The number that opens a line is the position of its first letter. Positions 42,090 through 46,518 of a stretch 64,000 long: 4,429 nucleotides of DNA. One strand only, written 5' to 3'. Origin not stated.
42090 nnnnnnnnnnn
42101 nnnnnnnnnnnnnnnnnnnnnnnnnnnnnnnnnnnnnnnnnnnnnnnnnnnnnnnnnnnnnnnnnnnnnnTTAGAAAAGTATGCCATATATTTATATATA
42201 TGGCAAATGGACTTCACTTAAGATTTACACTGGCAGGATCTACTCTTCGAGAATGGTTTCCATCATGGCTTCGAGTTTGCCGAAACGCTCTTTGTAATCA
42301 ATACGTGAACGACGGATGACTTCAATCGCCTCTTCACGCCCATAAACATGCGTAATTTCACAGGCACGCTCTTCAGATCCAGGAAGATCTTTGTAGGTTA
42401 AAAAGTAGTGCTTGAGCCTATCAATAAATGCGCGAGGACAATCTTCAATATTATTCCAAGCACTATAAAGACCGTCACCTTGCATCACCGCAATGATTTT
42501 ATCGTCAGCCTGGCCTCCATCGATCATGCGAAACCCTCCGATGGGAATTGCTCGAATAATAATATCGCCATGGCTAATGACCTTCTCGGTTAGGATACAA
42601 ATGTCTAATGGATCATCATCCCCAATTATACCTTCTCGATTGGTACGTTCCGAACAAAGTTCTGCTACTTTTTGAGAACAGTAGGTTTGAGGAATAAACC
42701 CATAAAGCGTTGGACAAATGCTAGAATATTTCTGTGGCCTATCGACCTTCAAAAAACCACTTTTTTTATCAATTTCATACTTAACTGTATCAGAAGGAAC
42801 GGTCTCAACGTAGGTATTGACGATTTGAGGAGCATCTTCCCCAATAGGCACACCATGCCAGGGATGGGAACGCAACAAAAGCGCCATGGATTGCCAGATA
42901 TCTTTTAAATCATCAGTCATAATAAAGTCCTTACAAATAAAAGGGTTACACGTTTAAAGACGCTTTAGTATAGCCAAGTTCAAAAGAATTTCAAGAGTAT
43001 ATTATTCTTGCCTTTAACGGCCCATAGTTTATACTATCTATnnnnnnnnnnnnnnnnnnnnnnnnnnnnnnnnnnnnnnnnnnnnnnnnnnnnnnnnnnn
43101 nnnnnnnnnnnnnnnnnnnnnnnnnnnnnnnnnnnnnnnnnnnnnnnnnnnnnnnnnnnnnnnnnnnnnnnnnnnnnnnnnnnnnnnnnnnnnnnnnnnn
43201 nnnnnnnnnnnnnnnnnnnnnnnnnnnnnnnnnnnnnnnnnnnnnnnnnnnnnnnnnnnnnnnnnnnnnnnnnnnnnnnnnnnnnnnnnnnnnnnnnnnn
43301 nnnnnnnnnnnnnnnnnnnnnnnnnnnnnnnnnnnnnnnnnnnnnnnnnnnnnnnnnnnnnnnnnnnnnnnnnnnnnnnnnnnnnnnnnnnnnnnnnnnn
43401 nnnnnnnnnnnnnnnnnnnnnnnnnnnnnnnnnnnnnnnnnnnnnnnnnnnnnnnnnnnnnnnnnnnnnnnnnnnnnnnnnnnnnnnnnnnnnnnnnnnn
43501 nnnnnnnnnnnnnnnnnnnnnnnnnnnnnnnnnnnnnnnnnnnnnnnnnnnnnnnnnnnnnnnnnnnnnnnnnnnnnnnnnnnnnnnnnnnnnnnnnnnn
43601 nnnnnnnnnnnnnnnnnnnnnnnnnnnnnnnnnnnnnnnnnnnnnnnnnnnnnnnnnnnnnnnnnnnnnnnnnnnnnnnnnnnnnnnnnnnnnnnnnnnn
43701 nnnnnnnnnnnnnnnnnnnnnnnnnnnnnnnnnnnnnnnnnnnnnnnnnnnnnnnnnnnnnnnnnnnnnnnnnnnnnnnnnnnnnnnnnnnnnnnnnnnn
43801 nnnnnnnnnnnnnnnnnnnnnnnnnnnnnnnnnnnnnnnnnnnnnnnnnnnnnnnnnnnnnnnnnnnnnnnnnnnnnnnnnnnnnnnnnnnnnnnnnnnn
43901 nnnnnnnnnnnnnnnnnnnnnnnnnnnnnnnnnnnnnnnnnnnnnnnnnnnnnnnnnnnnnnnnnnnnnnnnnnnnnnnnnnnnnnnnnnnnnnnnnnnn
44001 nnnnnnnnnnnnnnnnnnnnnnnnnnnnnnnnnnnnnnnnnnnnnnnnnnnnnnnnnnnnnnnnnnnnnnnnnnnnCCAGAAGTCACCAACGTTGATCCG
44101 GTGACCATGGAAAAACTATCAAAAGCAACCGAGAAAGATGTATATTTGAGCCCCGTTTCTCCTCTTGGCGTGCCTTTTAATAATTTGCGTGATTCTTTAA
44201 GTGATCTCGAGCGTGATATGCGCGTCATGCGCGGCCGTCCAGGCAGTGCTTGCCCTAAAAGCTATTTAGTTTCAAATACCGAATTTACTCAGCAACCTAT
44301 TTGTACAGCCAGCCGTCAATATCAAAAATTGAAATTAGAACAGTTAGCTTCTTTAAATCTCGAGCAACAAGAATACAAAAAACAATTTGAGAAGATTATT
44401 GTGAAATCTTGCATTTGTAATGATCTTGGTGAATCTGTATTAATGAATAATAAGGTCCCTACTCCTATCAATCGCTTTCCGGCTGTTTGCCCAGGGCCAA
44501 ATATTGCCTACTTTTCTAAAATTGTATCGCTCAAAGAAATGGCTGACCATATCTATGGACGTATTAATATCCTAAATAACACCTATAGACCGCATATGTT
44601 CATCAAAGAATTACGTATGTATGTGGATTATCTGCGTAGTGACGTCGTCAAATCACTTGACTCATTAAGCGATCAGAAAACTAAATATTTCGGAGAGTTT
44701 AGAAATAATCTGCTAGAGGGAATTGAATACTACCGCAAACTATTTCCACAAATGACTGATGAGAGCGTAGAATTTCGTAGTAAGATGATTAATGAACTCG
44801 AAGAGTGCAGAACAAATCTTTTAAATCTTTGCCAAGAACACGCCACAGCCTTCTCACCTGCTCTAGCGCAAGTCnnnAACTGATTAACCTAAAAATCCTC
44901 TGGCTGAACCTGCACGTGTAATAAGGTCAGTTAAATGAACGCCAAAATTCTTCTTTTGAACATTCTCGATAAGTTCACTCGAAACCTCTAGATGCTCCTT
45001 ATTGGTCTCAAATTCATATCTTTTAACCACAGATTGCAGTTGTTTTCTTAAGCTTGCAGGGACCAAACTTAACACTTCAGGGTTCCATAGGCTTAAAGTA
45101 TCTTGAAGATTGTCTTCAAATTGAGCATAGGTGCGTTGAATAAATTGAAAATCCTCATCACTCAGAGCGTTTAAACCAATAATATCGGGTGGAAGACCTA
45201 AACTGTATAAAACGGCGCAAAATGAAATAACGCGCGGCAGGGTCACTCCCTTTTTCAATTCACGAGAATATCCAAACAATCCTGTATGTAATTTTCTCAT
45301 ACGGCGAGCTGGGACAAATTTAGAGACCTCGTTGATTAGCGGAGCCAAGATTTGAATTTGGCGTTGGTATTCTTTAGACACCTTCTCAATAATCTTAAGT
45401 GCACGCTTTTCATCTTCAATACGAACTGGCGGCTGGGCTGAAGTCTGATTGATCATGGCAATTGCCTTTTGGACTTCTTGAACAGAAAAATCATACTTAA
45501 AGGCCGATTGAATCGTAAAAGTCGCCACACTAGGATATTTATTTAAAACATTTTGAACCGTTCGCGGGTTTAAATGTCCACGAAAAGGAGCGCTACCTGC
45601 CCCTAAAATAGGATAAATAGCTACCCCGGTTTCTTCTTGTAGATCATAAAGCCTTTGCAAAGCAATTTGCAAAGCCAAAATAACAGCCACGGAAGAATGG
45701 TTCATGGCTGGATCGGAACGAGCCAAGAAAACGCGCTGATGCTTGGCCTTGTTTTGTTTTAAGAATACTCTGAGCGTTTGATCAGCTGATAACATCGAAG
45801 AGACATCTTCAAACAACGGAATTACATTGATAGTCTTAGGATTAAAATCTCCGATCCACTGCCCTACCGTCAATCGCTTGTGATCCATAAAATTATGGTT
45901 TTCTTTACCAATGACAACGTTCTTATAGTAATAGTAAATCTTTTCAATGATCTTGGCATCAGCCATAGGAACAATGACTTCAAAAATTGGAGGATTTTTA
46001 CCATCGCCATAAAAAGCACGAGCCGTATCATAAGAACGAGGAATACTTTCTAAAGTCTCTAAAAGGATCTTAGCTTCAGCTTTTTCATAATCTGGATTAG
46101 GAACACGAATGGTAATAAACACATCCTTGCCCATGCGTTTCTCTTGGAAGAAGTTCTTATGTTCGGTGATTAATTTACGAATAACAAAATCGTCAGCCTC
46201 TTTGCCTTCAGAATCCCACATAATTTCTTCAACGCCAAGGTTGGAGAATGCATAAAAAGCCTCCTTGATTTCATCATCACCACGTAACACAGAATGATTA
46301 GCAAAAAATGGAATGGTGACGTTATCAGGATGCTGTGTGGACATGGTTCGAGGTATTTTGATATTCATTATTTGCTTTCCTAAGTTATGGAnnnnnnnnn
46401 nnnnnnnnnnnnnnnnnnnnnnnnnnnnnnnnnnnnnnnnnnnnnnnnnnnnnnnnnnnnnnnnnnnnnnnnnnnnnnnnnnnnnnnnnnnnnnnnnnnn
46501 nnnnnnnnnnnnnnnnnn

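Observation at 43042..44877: Unassigned 611-aa protein with an NMO/FabK-like FMN TIM-barrel core, divergently transcribed from ppa and convergent with archaeal-type PEPC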

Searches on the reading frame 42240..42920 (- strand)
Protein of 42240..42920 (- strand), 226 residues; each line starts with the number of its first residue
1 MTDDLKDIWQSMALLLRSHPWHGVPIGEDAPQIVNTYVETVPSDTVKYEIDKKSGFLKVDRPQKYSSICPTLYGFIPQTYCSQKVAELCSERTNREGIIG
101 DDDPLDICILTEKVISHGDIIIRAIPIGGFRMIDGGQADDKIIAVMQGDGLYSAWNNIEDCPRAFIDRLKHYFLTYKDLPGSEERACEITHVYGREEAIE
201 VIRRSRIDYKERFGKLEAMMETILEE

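Call 3: search_protein_families(library=pfam, proteins=[window:42240-42920:-], max_evalue=1)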
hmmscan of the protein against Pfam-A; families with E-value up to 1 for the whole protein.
window:42240-42920:- (226 aa): 1 family
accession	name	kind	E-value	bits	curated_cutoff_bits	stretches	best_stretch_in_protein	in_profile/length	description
PF00719.24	Pyrophosphatase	-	2.7e-42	144.6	23.5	1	37-209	2-152/153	Inorganic pyrophosphatase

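Call 4: search_protein_families(library=ncbifam, proteins=[window:42240-42920:-], max_evalue=1)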
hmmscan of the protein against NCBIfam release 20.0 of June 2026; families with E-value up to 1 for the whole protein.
window:42240-42920:- (226 aa): 3 families
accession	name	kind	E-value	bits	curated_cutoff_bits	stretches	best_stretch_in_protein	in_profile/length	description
NF001886.0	PRK00642.1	equivalog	5e-97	323.5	247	1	12-214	4-206/208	inorganic pyrophosphatase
NF002317.0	PRK01250.1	equivalog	3.9e-26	92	200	2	99-209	64-173/176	inorganic diphosphatase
NF002578.0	PRK02230.1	equivalog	3.2e-18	65.8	246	2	101-183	55-136/185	inorganic pyrophosphatase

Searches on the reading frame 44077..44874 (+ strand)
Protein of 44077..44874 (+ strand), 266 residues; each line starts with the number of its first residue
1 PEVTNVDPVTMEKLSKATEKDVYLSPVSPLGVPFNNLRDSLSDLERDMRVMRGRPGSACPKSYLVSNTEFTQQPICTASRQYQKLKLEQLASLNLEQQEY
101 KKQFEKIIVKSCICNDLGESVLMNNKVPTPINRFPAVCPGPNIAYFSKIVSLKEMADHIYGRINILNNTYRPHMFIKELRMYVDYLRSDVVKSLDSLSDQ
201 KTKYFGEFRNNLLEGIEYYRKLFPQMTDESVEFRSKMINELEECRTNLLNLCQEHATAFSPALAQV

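Call 57: search_solved_structures(query=A4, max_evalue=10, show_alignments=0)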
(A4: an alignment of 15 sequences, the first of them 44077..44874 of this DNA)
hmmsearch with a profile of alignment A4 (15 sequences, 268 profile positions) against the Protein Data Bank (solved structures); distinct sequences matched with E-value up to 10: 14.
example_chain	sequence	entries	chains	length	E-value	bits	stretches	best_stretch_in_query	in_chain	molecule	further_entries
2lem_A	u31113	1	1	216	0.018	17.4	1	175-260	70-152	Apolipoprotein A-I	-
8uzp_M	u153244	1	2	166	0.11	14.8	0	182-254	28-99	stem_mimetic_01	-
6pts_A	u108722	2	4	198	0.13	14.5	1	177-251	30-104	Apolipoprotein A-I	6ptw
1av1_A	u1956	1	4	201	0.13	14.5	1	177-251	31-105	APOLIPOPROTEIN A-I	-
4v6m_A0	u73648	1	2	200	0.14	14.5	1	177-251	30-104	Apolipoprotein A-I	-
2msc_A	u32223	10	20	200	0.14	14.5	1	177-251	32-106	Apolipoprotein A-I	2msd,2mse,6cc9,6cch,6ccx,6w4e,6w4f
7kjr_C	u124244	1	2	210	0.16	14.3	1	177-249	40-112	Apolipoprotein A-I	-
8eqs_C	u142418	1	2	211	0.17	14.2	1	178-251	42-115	Apolipoprotein A-I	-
3k2s_A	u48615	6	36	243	0.22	13.8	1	178-250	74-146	Apolipoprotein A-I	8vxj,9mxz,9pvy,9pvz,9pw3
3r2p_A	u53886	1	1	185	0.31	13.3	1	177-251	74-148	Apolipoprotein A-I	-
2n5e_A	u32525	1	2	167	0.32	13.3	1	177-257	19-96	Apolipoprotein A-I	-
5e4r_A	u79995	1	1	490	0.95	11.8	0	139-162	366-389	Ketol-acid reductoisomerase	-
3fl2_A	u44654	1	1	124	1.1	11.5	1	49-126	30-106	E3 ubiquitin-protein ligase UHRF1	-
6clz_B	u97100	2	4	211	2.1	10.6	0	178-244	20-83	Apolipoprotein A-I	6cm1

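Call 64: predict_structure(alignment_id=A4)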
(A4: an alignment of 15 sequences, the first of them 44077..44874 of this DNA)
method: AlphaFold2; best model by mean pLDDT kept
length: 266 residues; sequences in the alignment: 15
mean_pLDDT: 55.7   pTM: 0.40
mean pLDDT of the five models: 55.7, 54.7, 54.0, 52.7, 49.8
residues with pLDDT >= 90: 13; 70-90: 90; 50-70: 36; < 50: 127
segments of 3 or more residues with pLDDT < 50: 1-64, 113-170, 263-266
pLDDT, mean of each block of 10 residues (from residue 1): 37 42 31 29 27 28 54 58 73 84 73 48 41 32 28 31 30 62 77 81 77 75 73 84 91 87 46
secondary structure, 60 per line:
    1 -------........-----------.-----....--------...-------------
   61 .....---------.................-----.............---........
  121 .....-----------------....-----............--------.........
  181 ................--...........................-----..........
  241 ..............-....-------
elements in order: H8-15 H77-91 H97-109 H113-125 H143-146 H152-163 H172-196 H199-225 H231-254 H256-259

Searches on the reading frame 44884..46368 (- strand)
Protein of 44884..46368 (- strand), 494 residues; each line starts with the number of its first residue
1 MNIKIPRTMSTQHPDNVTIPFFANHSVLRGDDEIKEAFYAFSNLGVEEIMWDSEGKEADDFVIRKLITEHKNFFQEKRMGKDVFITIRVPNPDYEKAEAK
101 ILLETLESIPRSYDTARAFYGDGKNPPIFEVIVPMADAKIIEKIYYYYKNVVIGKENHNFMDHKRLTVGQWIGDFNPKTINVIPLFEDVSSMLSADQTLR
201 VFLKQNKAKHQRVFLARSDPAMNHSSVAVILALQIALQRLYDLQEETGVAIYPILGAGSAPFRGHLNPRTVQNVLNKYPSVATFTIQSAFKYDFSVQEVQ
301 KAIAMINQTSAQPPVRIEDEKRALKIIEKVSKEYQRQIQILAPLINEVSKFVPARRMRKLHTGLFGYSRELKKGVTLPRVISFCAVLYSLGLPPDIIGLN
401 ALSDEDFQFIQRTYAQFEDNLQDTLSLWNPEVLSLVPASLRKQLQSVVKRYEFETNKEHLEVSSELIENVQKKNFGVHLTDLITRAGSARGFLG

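Call 3: search_protein_families(library=pfam, proteins=[window:44884-46368:-], max_evalue=1)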
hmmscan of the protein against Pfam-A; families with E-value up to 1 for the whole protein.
window:44884-46368:- (494 aa): 2 families
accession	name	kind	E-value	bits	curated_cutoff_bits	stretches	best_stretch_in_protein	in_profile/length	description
PF14010.12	PEPcase_2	-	7.4e-178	592.5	25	1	5-494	1-493/493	Phosphoenolpyruvate carboxylase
PF18325.7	Fas_alpha_ACP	-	0.074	13.8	30.6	1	283-338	103-158/162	Fatty acid synthase subunit alpha Acyl carrier domain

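Call 4: search_protein_families(library=ncbifam, proteins=[window:44884-46368:-], max_evalue=1)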
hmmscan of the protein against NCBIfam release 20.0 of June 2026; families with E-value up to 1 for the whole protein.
window:44884-46368:- (494 aa): 1 family
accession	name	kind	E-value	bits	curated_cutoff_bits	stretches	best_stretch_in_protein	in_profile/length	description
TIGR02751.1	PEPCase_arch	equivalog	3.5e-171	570.5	146.05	1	5-494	1-506/506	phosphoenolpyruvate carboxylase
